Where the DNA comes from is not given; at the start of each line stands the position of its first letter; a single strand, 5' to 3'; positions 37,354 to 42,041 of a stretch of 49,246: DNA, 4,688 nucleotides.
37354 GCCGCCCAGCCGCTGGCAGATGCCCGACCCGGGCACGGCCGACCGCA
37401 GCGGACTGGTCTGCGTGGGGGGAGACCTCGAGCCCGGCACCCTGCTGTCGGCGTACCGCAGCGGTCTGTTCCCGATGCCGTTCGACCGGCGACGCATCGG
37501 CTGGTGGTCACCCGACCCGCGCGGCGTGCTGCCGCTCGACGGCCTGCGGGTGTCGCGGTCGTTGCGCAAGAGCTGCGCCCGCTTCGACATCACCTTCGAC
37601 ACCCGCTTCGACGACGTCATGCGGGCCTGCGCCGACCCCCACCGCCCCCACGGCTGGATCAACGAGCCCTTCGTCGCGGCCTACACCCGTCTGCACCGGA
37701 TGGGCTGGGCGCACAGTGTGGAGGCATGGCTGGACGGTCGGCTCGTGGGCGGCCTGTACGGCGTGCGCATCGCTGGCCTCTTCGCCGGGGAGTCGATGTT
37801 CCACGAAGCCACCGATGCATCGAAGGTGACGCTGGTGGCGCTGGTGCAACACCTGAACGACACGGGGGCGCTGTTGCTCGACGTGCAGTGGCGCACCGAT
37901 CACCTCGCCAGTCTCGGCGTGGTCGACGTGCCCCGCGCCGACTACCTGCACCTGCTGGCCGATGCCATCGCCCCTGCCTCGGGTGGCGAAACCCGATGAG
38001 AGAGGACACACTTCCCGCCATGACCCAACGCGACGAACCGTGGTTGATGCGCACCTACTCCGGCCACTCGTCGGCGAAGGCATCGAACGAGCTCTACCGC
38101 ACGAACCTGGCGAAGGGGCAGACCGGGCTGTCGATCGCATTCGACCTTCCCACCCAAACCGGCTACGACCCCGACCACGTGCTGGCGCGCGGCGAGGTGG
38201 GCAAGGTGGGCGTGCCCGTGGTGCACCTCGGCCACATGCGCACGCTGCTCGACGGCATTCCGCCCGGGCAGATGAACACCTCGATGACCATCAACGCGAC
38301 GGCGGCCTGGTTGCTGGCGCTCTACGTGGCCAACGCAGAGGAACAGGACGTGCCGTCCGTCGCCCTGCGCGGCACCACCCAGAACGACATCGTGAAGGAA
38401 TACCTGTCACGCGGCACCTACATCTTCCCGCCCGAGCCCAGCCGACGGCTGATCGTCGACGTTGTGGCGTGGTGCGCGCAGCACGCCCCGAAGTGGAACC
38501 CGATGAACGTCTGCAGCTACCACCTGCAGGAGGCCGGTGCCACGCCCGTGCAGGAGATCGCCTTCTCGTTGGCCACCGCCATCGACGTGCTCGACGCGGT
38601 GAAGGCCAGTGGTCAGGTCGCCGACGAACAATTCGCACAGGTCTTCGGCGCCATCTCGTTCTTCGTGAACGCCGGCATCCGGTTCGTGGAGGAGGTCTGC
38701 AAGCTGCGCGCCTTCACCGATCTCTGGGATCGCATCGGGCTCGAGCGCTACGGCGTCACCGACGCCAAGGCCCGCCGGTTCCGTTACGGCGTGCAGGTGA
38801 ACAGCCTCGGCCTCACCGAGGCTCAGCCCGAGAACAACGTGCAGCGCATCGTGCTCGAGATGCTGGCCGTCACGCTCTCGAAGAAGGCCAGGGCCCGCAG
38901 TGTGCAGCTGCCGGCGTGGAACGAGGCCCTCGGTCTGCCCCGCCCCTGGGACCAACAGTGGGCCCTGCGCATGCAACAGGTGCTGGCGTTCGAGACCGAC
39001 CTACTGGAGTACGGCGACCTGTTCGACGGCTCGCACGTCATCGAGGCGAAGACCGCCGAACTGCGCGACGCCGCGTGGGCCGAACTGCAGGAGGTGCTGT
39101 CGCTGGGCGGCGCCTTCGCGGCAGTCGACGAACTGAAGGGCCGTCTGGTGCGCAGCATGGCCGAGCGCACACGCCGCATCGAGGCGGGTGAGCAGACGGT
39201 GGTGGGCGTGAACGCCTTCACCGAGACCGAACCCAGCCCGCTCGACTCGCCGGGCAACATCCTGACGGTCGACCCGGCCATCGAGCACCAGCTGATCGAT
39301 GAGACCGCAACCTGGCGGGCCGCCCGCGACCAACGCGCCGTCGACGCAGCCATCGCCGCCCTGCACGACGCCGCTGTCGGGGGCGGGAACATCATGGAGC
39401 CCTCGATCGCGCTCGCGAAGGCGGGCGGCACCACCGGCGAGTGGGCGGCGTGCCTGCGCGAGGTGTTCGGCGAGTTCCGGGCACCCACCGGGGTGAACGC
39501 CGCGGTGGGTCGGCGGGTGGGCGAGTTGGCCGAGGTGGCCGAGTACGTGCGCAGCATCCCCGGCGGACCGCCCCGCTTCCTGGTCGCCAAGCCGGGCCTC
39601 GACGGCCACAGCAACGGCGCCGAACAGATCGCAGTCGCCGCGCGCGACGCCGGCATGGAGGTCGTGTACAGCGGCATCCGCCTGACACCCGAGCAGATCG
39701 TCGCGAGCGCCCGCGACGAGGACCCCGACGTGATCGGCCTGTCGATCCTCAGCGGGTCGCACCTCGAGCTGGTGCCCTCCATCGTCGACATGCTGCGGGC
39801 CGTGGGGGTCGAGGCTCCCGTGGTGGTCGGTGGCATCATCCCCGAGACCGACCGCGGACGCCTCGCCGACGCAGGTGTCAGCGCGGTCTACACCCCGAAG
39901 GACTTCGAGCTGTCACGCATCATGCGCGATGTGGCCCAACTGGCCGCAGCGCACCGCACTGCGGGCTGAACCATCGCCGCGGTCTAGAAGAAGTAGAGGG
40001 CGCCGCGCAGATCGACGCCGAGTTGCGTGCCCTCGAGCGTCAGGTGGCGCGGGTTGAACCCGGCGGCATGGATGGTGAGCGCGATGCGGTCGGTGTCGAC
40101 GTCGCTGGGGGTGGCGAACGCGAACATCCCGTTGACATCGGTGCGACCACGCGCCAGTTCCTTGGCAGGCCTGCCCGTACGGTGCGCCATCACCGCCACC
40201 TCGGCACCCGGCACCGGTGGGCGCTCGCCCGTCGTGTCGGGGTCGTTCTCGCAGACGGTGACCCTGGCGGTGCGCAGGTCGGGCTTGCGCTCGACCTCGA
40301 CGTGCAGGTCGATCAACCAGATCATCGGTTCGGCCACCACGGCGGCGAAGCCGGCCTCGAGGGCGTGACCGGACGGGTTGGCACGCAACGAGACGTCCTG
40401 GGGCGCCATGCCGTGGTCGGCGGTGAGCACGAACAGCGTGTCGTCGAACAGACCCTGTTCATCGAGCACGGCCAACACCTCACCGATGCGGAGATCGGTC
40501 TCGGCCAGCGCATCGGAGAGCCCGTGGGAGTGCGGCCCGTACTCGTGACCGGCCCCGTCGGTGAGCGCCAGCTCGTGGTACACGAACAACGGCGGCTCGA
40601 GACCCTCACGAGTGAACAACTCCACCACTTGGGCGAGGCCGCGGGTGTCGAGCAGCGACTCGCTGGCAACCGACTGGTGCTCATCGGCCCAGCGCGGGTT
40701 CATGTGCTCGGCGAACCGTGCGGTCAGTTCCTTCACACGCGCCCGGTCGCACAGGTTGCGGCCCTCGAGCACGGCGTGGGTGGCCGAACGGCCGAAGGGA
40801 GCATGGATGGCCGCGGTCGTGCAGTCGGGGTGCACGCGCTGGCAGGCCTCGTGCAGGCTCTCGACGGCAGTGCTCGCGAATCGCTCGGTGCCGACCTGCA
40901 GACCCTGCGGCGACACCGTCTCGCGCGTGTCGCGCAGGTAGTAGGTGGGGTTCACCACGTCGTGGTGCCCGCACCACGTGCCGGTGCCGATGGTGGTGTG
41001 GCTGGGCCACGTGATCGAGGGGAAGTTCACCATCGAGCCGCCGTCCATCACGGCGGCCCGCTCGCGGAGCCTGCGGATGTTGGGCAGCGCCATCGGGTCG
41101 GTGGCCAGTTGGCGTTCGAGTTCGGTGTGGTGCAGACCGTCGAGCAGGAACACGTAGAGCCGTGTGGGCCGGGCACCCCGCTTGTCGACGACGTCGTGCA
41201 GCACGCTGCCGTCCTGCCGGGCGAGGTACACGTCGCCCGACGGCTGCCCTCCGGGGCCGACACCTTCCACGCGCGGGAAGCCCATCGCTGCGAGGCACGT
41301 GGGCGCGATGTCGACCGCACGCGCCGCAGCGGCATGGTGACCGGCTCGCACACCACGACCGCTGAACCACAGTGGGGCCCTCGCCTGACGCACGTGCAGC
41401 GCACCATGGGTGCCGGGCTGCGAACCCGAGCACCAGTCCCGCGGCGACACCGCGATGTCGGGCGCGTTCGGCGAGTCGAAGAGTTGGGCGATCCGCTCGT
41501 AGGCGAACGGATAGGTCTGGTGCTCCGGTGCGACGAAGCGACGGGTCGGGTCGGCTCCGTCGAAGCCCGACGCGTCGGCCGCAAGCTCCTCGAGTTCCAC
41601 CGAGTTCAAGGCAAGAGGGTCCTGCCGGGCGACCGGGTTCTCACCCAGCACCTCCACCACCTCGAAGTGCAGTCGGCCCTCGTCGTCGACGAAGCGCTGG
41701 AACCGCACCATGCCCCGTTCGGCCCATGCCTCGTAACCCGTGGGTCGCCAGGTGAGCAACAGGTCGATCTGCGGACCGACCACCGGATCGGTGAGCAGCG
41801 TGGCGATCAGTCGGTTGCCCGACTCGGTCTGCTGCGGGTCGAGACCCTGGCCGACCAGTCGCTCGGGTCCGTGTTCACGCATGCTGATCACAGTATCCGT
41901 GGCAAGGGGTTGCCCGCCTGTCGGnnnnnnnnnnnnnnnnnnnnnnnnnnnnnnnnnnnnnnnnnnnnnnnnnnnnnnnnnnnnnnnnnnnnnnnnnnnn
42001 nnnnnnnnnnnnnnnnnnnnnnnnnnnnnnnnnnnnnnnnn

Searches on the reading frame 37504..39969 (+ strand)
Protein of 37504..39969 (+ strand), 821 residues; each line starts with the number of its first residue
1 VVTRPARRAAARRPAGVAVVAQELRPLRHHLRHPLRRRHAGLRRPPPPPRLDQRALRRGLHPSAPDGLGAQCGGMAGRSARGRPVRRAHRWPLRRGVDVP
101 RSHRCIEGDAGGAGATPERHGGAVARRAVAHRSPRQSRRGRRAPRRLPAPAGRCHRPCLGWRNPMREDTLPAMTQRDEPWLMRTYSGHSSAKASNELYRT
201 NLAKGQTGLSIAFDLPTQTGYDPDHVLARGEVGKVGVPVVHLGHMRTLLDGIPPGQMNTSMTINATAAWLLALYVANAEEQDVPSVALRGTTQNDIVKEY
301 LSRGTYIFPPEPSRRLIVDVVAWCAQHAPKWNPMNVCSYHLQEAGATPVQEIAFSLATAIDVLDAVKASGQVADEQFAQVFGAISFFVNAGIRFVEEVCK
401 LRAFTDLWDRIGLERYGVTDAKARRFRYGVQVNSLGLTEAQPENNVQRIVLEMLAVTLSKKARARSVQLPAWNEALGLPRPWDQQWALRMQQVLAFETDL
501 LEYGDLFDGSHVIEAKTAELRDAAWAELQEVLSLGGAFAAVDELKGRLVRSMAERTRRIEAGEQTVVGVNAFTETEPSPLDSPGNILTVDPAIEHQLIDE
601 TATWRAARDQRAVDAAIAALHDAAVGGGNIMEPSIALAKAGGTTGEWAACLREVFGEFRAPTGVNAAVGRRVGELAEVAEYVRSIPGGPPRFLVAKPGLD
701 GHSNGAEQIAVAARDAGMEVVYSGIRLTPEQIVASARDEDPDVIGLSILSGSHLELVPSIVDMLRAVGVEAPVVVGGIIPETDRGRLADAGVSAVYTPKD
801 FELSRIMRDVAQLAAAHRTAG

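Call 90: search_protein_families(library=pfam, proteins=[window:37504-39969:+], max_evalue=0.00001)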
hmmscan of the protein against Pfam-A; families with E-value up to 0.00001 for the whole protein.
window:37504-39969:+ (821 aa): 2 families
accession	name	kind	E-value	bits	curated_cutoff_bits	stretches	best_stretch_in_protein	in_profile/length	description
PF01642.28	MM_CoA_mutase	-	3.7e-128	428.7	22.1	1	174-656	41-512/512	Methylmalonyl-CoA mutase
PF02310.24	B12-binding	-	6.7e-24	84.5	32.1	1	691-792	2-106/121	B12 binding domain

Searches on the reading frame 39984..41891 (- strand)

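Call 90: search_protein_families(library=pfam, proteins=[window:39984-41891:-], max_evalue=0.00001)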
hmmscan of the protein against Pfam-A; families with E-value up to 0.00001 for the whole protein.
window:39984-41891:- (635 aa): 2 families
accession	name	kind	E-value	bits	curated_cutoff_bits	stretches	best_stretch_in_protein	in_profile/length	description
PF01663.27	Phosphodiest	-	3e-30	106.4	23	1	247-498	3-224/342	Type I phosphodiesterase / nucleotide pyrophosphatase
PF00884.28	Sulfatase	-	4.7e-06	26.6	25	0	460-515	208-265/301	Sulfatase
